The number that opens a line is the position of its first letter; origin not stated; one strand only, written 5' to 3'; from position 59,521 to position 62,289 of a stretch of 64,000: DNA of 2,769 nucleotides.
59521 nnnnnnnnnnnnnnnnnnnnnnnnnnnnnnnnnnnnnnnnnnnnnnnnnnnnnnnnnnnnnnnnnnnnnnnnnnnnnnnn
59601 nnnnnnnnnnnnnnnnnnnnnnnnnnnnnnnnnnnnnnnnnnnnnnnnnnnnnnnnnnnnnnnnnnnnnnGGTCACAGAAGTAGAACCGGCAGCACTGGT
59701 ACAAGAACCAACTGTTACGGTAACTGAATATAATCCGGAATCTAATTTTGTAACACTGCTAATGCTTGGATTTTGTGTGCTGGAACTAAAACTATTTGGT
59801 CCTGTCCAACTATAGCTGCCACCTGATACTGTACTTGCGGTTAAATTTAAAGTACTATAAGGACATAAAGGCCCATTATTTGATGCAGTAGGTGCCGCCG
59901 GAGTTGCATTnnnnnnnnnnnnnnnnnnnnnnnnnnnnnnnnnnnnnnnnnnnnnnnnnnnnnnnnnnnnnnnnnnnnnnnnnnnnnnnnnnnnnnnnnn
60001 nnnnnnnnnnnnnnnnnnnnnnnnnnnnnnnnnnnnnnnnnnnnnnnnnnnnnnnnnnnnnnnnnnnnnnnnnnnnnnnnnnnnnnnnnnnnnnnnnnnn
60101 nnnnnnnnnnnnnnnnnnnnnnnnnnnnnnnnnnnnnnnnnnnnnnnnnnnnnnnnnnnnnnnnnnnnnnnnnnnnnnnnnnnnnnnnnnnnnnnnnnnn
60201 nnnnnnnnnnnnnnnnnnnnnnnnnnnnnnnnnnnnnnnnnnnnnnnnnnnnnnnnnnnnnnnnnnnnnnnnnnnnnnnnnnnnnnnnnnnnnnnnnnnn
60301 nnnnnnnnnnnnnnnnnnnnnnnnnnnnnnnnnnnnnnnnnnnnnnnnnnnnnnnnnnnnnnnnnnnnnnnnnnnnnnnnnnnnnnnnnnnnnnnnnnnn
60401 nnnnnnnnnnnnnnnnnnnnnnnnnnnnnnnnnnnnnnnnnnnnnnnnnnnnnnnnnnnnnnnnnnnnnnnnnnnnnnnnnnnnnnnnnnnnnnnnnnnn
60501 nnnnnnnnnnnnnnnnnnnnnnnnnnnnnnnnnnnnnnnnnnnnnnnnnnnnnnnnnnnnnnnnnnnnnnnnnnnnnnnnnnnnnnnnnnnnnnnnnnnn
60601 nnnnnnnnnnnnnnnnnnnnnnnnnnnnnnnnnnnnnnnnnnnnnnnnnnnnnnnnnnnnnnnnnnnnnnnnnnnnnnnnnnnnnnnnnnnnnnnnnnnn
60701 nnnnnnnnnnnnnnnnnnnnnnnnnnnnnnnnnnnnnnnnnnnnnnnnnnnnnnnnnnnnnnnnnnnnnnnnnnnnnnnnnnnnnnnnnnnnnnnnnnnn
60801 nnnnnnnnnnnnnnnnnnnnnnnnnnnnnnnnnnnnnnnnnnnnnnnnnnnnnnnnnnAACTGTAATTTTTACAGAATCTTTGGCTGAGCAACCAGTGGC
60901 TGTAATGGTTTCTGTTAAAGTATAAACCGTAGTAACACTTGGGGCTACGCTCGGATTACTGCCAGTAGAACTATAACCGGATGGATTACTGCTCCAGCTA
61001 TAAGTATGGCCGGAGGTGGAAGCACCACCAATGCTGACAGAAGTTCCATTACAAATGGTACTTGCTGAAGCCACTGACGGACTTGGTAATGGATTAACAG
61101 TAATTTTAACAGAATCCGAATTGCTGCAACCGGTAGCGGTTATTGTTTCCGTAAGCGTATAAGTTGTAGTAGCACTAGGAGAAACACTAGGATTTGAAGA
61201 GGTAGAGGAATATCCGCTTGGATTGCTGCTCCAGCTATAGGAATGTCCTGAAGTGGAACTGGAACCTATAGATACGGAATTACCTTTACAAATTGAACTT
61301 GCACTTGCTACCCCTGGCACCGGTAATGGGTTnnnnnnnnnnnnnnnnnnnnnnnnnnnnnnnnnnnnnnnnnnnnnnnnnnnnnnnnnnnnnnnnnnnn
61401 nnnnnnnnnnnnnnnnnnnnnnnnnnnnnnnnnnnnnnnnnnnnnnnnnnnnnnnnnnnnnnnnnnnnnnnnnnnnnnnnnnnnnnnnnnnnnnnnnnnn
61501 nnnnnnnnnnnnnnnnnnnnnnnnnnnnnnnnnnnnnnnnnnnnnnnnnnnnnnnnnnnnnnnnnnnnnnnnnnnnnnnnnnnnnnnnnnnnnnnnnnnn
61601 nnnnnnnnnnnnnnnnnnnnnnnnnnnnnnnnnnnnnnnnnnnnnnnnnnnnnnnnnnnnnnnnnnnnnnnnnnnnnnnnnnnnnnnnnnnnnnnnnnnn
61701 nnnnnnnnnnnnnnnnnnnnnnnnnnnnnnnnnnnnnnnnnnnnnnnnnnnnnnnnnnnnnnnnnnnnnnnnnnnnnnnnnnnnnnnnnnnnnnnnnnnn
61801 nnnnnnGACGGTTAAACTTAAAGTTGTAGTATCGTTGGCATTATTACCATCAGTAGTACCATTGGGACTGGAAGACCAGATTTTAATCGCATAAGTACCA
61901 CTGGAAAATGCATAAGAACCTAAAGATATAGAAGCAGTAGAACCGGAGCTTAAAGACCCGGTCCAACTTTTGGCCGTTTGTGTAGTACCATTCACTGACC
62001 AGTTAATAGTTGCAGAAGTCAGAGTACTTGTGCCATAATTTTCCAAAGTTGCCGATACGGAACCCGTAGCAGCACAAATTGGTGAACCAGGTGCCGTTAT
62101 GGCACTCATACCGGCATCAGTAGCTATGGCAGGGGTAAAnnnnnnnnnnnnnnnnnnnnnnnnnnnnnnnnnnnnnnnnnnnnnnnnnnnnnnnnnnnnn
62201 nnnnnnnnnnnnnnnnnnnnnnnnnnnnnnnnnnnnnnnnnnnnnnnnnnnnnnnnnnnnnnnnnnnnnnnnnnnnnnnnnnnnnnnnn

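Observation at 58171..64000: Giant T9SS adhesin with a duplicated beta-helix module and a 12-unit array of 237-bp coding repeats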

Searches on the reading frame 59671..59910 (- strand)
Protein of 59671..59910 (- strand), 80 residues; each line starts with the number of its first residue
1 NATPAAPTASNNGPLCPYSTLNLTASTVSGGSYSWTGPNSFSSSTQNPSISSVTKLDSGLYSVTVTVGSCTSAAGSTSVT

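Call 24: search_protein_families(library=pfam, proteins=[window:59671-59910:-], max_evalue=1)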
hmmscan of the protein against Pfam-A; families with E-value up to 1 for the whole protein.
seq(80 aa): 4 families
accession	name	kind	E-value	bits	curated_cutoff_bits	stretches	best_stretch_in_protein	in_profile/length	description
PF13895.12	Ig_2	-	0.00033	21.3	27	1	31-71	29-71/79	Immunoglobulin domain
PF22352.2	K319L-like_PKD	-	0.0031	17.9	27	1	19-80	12-81/84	K319L-like, PKD domain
PF19081.6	Ig_7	-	0.0064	17.2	27.3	1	4-74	1-74/84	Ig-like domain CHU_C associated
PF00801.26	PKD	-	0.013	15.9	23.5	1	13-76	9-74/80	PKD domain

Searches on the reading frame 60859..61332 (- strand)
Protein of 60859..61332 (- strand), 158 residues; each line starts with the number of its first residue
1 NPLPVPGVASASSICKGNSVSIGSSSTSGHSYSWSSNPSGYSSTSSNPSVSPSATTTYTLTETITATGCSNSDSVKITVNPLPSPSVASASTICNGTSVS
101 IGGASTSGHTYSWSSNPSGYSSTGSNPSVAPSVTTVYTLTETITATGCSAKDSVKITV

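Call 55: predict_structure(alignment_id=A3)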
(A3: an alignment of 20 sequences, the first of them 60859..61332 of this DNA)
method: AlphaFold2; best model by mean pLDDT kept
length: 158 residues; sequences in the alignment: 20
mean_pLDDT: 96.7   pTM: 0.80
mean pLDDT of the five models: 96.7, 96.1, 96.1, 96.1, 96.0
residues with pLDDT >= 90: 154; 70-90: 4; 50-70: 0; < 50: 0
segments of 3 or more residues with pLDDT < 50: none
pLDDT, mean of each block of 10 residues (from residue 1): 93 95 97 97 97 97 97 98 96 95 97 97 97 98 98 98
secondary structure, 60 per line:
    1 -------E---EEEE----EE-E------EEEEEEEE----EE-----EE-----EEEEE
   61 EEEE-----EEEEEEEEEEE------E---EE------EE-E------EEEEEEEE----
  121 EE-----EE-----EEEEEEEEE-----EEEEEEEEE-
elements in order: E12-15 E30-37 E56-64 E70-80 E109-116 E135-143 E149-157

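Call 57: fold_search(model_id=the predicted structure, library=pdb)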
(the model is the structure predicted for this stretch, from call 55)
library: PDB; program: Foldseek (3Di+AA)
matches with E <= 10: 1332; with E <= 0.001: 62
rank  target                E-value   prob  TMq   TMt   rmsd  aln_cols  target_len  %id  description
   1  9flp_A                1.4e-09  1.00  0.58  0.14   5.3       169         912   31  CryoEM structure of the neck (1403-2314) in the grappling hook protein A (GhpA) in the bacterium Aureispira sp. CCB-QB (released 2024-10-16)
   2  9fls_A                2.8e-09  1.00  0.59  0.32   5.2       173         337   31  CryoEM structure of the fragment-3 (2061-2397) in the grappling hook protein A (GhpA) in the bacterium Aureispira sp.  (released 2024-10-16)
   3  9flu_A                3.1e-09  1.00  0.59  0.33   5.2       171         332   29  CryoEM structure of the fragment-1 (3402-3733) in the grappling hook protein A (GhpA) in the bacterium Aureispira sp.  (released 2024-10-16)
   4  9g8b_A                5.1e-09  1.00  0.58  0.31   5.2       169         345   28  CryoEM structure of the fragment-2 (2892-3236) in the grappling hook protein A (GhpA) in the bacterium Aureispira sp.  (released 2024-10-16)
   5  9flx_A                2.4e-08  1.00  0.60  0.32   5.2       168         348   26  CryoEM structure of the fragment-4 (4074-4421) in the grappling hook protein A (GhpA) in the bacterium Aureispira sp.  (released 2024-10-16)
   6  9fly_A                2.7e-08  1.00  0.57  0.14   5.4       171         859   24  CryoEM structure of the base (4151-5009) in the grappling hook protein A (GhpA) in the bacterium Aureispira sp. CCB-QB (released 2024-10-16)
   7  9flw_A                2.9e-08  1.00  0.68  0.25   4.6       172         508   28  CryoEM structure of the fragment-6 (3571-4078) in the grappling hook protein A (GhpA) in the bacterium Aureispira sp.  (released 2024-10-16)
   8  9flv_A                5.3e-08  1.00  0.66  0.29   4.6       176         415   27  CryoEM structure of the fragment-5 (2393-2807) in the grappling hook protein A (GhpA) in the bacterium Aureispira sp.  (released 2024-10-16)
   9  7biz_A                2.5e-06  1.00  0.39  0.16  10.0       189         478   13  Structure of a B12 binding lipoprotein from Bacteroides thetaiotaomicron (released 2022-03-02)
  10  5k6x_A                8.7e-05  1.00  0.36  0.17  17.5       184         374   13  Sidekick-2 immunoglobulin domains 1-4, crystal form 1 (released 2016-09-28)
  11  6dld_A                1.1e-04  1.00  0.44  0.27   9.2       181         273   15  Crystal structure of IgLON5/NEGR1 heterodimer (released 2019-04-10)
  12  6dle_A                1.3e-04  1.00  0.44  0.31   7.0       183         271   11  Crystal structure of IgLON5 homodimer (released 2019-04-10)
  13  7sqc_2A               1.4e-04  1.00  0.29  0.10  11.3       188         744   10  Ciliary C1 central pair apparatus isolated from Chlamydomonas reinhardtii (released 2022-04-13)
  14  7y9a_A                1.9e-04  1.00  0.41  0.35   8.0       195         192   15  Crystal structure of sDscam Ig1-2 domains, isoform beta2v6 (released 2023-05-24)
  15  5k6y_A                2.0e-04  1.00  0.39  0.19   9.5       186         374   10  Sidekick-2 immunoglobulin domains 1-4, crystal form 2 (released 2016-09-28)
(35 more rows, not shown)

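Call 67: search_solved_structures(query=A3, max_evalue=0.01, show_alignments=1)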
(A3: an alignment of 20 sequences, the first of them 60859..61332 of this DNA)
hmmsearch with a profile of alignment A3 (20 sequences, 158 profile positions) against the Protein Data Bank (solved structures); distinct sequences matched with E-value up to 0.01: 4.
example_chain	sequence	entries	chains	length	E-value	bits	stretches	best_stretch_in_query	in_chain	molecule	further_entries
9flp_A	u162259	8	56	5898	3.3e-216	712.6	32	5-158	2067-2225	The grappling hook protein A in the bacterium Aureispira sp. CCB-QB1 | The grappling hook protein A (GhpA) in the bacterium Aureispira sp. CCB-QB1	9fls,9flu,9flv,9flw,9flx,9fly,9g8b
9c2d_S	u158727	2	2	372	1.6e-05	28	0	42-136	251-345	Tail protein | Putative tail protein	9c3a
9f9p_D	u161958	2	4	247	0.0066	19.5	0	8-85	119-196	Proteasome subunit alpha type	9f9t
6qm7_D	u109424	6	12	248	0.0073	19.3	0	17-82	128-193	Proteasome alpha4 chain | Proteasome endopeptidase complex | Proteasome subunit alpha type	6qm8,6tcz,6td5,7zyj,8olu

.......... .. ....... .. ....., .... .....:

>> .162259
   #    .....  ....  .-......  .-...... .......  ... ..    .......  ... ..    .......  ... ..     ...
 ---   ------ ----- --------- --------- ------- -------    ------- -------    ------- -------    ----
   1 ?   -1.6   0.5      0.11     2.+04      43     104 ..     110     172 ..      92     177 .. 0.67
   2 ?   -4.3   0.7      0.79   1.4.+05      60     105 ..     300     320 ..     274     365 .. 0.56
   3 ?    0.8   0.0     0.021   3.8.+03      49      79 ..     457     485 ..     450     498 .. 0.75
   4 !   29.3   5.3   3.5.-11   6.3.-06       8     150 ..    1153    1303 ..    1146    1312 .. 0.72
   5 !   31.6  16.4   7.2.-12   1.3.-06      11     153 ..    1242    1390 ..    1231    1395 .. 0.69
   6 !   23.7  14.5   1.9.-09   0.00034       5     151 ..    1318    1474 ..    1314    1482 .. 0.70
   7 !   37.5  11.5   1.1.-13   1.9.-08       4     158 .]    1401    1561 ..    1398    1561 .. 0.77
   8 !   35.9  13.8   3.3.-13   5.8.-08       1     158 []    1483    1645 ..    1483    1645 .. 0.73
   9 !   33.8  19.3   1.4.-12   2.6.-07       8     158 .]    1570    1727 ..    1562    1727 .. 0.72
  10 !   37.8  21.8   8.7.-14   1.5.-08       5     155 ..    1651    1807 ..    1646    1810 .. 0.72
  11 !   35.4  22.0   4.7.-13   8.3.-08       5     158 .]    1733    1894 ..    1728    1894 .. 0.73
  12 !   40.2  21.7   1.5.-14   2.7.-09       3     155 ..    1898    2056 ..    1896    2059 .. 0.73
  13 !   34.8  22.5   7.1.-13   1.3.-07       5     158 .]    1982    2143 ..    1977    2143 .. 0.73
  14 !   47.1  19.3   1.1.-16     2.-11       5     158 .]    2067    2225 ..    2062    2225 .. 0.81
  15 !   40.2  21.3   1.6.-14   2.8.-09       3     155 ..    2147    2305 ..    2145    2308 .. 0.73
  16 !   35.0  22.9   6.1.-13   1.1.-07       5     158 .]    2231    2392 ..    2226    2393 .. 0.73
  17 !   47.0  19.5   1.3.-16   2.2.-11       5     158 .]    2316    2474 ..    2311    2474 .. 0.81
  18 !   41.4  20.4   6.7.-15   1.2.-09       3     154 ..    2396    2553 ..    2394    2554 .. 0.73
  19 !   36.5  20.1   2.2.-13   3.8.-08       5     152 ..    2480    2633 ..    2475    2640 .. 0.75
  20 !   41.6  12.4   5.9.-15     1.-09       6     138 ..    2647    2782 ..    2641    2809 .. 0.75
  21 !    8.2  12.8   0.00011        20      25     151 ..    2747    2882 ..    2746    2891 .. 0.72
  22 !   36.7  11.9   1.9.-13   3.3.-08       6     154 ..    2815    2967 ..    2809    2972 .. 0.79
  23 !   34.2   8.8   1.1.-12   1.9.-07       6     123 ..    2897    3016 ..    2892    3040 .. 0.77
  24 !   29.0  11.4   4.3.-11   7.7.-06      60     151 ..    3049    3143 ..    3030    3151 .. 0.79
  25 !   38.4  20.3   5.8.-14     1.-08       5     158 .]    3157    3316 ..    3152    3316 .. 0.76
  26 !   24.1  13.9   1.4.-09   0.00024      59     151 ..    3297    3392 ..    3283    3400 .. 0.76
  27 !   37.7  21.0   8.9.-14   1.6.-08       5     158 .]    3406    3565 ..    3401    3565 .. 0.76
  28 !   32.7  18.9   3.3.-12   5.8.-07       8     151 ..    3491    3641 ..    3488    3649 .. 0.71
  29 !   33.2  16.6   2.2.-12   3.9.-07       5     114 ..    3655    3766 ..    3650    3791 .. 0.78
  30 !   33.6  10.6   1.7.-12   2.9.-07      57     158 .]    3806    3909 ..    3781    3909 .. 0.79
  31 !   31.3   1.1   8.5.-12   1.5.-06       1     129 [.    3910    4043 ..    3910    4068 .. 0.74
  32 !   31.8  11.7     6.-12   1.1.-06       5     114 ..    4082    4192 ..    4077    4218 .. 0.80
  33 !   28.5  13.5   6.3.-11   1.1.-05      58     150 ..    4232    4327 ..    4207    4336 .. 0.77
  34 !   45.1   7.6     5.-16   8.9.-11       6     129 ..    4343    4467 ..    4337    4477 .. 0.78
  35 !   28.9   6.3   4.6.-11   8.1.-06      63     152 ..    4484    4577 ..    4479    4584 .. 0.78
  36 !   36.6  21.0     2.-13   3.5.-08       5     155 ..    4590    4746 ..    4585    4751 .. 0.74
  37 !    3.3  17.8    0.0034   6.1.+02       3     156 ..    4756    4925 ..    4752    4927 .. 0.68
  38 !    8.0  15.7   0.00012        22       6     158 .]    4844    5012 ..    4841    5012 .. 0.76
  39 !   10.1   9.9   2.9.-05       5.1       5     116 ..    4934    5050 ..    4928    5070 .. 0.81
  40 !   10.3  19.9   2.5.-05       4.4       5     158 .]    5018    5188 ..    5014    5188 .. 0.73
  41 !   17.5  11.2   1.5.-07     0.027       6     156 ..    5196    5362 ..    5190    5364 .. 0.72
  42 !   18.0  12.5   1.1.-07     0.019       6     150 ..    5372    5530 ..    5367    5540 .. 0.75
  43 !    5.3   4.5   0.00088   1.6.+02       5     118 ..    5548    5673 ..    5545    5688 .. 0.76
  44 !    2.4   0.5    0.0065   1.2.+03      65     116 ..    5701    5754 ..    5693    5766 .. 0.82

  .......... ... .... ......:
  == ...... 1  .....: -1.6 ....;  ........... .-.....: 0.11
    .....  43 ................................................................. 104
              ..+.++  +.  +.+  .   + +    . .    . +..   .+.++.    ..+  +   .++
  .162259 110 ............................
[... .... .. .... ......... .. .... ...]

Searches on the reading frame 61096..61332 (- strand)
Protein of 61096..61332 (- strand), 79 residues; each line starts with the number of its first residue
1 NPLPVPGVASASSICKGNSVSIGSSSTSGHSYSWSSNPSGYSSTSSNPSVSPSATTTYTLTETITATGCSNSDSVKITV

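Call 24: search_protein_families(library=pfam, proteins=[window:61096-61332:-], max_evalue=1)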
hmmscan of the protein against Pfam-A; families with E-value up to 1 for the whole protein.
seq(79 aa): 1 family
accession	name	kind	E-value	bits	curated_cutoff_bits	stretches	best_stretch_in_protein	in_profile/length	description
PF19081.6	Ig_7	-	5.4e-07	30.3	27.3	1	5-79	3-80/84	Ig-like domain CHU_C associated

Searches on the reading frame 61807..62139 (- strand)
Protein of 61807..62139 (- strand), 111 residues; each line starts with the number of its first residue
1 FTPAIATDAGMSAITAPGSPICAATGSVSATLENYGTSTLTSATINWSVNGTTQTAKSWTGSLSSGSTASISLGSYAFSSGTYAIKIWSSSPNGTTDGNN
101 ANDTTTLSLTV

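Call 24: search_protein_families(library=pfam, proteins=[window:61807-62139:-], max_evalue=1)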
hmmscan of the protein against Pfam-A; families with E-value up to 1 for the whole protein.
seq(111 aa): 1 family
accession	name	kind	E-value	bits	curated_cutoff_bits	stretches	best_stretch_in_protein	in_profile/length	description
PF07705.17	CARDB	-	6.2e-05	23.6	22.7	1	16-106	11-100/101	CARDB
